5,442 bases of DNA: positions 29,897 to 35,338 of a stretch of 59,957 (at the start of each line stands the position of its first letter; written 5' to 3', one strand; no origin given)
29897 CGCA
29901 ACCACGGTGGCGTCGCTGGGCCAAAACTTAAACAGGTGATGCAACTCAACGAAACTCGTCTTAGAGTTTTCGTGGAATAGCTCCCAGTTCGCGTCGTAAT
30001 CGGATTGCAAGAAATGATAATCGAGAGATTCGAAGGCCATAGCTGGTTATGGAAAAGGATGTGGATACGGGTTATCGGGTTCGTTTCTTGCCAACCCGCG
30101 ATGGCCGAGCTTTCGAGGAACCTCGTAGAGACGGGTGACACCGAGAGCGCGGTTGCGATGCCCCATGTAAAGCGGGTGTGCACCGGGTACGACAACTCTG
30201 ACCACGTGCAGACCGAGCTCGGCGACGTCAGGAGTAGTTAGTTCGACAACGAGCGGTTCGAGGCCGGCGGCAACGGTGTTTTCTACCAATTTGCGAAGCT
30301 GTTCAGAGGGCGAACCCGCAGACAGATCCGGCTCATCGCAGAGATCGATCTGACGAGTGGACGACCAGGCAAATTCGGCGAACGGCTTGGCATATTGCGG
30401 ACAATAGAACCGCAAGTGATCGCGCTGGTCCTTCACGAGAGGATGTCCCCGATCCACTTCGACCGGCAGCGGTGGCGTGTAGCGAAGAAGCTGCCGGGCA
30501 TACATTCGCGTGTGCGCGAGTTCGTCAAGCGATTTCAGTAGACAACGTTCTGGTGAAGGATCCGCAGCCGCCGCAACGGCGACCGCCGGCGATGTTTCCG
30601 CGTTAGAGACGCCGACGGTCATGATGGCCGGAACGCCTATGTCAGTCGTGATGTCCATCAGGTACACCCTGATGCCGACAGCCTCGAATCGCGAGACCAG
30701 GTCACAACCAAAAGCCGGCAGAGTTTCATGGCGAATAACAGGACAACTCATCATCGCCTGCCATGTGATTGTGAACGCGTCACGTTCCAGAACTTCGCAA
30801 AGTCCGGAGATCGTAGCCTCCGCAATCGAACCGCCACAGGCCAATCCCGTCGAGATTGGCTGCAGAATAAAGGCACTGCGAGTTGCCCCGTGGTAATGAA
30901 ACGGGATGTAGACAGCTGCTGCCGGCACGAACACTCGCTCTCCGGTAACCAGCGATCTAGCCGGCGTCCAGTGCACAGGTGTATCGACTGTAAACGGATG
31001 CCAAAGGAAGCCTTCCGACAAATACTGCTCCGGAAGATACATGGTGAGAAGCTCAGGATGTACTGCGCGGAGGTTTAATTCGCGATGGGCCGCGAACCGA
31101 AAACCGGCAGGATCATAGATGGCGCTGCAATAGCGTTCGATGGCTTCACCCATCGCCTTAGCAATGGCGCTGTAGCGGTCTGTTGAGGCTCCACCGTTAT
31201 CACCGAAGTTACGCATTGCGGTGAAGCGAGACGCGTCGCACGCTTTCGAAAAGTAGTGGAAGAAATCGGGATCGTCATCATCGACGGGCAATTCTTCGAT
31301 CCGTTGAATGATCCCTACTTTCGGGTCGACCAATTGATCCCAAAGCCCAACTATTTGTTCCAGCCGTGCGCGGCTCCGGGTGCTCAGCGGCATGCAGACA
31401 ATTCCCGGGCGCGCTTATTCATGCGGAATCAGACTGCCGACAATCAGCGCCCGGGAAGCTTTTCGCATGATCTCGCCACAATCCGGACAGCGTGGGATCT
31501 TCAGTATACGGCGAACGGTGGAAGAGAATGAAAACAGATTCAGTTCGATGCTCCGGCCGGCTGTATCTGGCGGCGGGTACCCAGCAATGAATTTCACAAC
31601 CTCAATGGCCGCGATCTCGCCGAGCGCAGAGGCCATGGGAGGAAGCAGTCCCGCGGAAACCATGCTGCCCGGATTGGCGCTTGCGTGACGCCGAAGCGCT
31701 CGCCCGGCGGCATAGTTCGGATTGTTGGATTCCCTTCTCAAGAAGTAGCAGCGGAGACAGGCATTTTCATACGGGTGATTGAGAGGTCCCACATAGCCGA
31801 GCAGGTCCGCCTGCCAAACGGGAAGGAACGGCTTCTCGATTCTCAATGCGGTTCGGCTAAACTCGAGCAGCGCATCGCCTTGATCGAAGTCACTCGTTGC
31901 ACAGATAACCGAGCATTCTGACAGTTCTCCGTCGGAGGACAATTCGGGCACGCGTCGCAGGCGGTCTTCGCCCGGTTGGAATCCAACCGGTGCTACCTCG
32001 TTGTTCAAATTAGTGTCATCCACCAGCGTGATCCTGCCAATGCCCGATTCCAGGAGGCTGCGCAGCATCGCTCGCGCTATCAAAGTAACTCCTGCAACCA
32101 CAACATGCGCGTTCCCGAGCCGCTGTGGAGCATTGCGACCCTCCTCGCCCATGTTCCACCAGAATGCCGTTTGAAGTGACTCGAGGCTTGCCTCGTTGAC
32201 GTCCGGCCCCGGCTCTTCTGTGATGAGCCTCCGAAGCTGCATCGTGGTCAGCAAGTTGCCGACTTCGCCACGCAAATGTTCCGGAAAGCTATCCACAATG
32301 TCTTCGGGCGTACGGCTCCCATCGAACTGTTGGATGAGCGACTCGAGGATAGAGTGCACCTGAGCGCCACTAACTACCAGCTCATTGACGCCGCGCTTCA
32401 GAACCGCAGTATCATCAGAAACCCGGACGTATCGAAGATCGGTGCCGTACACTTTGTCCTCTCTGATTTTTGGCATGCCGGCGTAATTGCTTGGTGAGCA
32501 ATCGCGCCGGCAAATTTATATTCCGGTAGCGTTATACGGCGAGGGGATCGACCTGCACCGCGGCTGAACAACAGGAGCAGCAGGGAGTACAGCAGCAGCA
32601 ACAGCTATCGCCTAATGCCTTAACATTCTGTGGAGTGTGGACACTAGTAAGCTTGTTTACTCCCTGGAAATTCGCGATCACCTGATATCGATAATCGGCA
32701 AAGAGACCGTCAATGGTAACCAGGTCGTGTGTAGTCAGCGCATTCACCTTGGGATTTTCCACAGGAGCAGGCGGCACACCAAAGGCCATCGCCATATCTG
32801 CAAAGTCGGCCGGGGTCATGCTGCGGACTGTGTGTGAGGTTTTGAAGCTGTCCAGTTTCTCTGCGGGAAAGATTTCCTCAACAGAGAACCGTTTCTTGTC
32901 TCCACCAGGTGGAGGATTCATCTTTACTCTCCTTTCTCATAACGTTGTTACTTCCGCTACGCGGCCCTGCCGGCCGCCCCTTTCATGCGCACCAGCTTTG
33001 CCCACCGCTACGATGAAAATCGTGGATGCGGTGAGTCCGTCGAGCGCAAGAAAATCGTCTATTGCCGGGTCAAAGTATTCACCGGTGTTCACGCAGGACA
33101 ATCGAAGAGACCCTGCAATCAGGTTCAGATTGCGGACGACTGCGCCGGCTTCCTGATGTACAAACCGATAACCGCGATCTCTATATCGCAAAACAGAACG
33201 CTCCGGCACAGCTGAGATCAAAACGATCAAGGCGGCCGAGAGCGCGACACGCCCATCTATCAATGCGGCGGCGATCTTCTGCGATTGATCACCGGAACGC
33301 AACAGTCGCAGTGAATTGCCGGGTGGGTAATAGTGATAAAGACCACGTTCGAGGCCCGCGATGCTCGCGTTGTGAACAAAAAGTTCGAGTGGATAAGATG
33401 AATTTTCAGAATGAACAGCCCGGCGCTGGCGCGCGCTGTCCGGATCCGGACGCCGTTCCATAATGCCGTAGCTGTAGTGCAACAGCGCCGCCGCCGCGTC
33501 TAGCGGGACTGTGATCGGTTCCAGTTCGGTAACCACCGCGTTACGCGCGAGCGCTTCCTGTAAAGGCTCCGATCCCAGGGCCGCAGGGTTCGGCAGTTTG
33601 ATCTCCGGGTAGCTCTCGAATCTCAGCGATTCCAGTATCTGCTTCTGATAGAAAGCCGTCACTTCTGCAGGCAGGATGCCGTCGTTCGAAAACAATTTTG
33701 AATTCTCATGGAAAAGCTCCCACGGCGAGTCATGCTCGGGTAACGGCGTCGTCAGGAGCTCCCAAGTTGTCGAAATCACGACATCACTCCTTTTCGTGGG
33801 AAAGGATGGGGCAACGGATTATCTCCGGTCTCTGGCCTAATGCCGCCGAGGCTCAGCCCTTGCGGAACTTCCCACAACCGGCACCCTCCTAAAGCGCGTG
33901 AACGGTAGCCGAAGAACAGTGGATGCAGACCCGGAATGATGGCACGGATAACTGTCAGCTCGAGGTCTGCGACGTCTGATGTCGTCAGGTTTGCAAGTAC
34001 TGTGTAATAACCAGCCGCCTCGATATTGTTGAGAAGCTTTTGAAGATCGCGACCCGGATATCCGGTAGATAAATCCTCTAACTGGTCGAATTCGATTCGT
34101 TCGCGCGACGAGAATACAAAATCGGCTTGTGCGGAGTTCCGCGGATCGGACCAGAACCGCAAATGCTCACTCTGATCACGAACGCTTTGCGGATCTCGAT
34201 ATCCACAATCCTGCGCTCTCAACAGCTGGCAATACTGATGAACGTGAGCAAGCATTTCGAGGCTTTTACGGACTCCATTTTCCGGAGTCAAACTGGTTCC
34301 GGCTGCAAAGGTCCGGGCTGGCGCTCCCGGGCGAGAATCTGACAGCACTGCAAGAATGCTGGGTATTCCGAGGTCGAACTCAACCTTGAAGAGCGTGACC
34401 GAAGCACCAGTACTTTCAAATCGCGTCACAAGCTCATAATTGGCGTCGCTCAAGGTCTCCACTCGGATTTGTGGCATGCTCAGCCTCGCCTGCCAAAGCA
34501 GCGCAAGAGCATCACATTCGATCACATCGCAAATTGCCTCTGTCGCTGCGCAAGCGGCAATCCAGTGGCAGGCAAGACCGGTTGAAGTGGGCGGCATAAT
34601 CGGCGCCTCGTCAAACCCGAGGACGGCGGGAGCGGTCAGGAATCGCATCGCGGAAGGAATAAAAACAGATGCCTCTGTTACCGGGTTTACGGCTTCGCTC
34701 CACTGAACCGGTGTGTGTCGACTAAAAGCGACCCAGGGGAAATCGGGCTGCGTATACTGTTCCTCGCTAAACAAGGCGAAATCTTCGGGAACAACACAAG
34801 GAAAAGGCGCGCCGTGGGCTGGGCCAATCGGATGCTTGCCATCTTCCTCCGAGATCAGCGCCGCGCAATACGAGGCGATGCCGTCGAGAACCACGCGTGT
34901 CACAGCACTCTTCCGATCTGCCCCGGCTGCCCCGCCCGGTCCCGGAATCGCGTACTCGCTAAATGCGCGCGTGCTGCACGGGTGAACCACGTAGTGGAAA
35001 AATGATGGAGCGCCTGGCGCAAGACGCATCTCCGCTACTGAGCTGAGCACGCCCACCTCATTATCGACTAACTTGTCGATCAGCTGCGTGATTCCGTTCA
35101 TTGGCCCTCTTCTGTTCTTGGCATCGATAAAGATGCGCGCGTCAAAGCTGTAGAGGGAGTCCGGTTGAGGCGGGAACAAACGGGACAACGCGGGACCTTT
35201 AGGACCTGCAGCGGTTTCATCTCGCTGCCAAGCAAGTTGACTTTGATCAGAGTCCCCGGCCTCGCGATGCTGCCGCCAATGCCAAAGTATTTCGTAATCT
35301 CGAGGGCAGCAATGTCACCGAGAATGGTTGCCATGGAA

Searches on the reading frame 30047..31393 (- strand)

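Call 7: search_protein_families(library=pfam, proteins=[window:30047-31393:-], max_evalue=0.01)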
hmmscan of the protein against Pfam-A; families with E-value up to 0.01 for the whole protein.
window:30047-31393:- (448 aa): 1 family
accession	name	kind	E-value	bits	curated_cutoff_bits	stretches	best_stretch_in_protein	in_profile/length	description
PF02624.21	YcaO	-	2.1e-69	234.8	25.7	1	68-405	2-324/325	YcaO cyclodehydratase, ATP-ad Mg2+-binding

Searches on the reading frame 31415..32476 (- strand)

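Call 7: search_protein_families(library=pfam, proteins=[window:31415-32476:-], max_evalue=0.01)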
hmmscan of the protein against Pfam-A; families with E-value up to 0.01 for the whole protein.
window:31415-32476:- (353 aa): 1 family
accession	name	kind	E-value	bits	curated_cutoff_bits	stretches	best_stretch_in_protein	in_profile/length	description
PF00899.27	ThiF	-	5e-11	42.6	28.1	2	207-332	128-235/238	ThiF family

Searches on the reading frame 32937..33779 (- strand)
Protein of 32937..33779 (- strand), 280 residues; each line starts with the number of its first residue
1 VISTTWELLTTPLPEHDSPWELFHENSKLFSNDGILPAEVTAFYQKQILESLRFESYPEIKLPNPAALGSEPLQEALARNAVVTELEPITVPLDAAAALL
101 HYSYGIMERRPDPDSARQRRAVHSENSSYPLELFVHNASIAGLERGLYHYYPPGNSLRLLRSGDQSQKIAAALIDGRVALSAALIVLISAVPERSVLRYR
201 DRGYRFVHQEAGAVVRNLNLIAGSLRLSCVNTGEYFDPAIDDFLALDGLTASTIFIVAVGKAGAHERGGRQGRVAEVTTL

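Call 4: search_protein_families(library=pfam, proteins=[window:32937-33779:-], max_evalue=0.01)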
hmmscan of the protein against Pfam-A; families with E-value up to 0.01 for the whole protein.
window:32937-33779:- (280 aa): 1 family
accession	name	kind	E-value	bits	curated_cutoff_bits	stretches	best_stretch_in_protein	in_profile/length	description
PF00881.29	Nitroreductase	-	5e-06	27.2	23.5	1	170-261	78-167/167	Nitroreductase family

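Call 5: search_protein_families(library=ncbifam, proteins=[window:32937-33779:-], max_evalue=0.01)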
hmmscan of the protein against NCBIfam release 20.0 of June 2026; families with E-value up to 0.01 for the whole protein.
window:32937-33779:- (280 aa): 2 families
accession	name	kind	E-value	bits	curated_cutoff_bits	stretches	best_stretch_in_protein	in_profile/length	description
TIGR03605.1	antibiot_sagB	domain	4.8e-30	104.3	78.4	1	95-261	4-173/173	SagB family peptide dehydrogenase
TIGR04511.1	SagB_rel_DH_2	exception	1e-17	64.3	240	1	72-264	173-371/380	putative peptide maturation dehydrogenase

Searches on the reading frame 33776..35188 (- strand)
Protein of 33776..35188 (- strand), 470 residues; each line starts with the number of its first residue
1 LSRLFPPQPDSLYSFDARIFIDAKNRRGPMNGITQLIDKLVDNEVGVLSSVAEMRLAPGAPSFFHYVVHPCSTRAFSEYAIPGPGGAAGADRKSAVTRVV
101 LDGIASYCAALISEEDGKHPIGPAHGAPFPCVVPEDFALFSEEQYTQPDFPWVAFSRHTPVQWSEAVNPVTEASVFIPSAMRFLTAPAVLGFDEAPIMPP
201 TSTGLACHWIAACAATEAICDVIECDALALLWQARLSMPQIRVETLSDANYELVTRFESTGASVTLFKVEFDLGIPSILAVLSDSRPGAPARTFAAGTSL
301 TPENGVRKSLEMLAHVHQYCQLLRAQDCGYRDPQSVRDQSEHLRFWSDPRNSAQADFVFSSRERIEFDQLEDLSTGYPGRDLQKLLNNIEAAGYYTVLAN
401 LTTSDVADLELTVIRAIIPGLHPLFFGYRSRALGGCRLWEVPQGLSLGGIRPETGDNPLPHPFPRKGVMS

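Call 4: search_protein_families(library=pfam, proteins=[window:33776-35188:-], max_evalue=0.01)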
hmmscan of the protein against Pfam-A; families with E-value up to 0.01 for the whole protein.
window:33776-35188:- (470 aa): 1 family
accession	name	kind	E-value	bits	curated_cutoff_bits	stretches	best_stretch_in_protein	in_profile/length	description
PF02624.21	YcaO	-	1.1e-43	150.3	25.7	1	89-422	4-325/325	YcaO cyclodehydratase, ATP-ad Mg2+-binding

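Call 5: search_protein_families(library=ncbifam, proteins=[window:33776-35188:-], max_evalue=0.01)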
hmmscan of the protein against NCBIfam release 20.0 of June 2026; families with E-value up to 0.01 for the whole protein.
window:33776-35188:- (470 aa): 3 families
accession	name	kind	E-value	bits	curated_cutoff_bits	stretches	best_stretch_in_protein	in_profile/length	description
TIGR03604.1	TOMM_cyclo_SagD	subfamily_domain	3.9e-60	203.7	219.25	1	89-464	3-377/377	thiazole/oxazole-forming peptide maturase, SagD family component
TIGR03266.1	methan_mark_1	equivalog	7.9e-19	67.9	365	1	155-422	109-363/376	YcaO-related McrA-glycine thioamidation protein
TIGR00702.1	TIGR00702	domain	4.2e-09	35.9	75.65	1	163-421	118-364/377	YcaO-type kinase domain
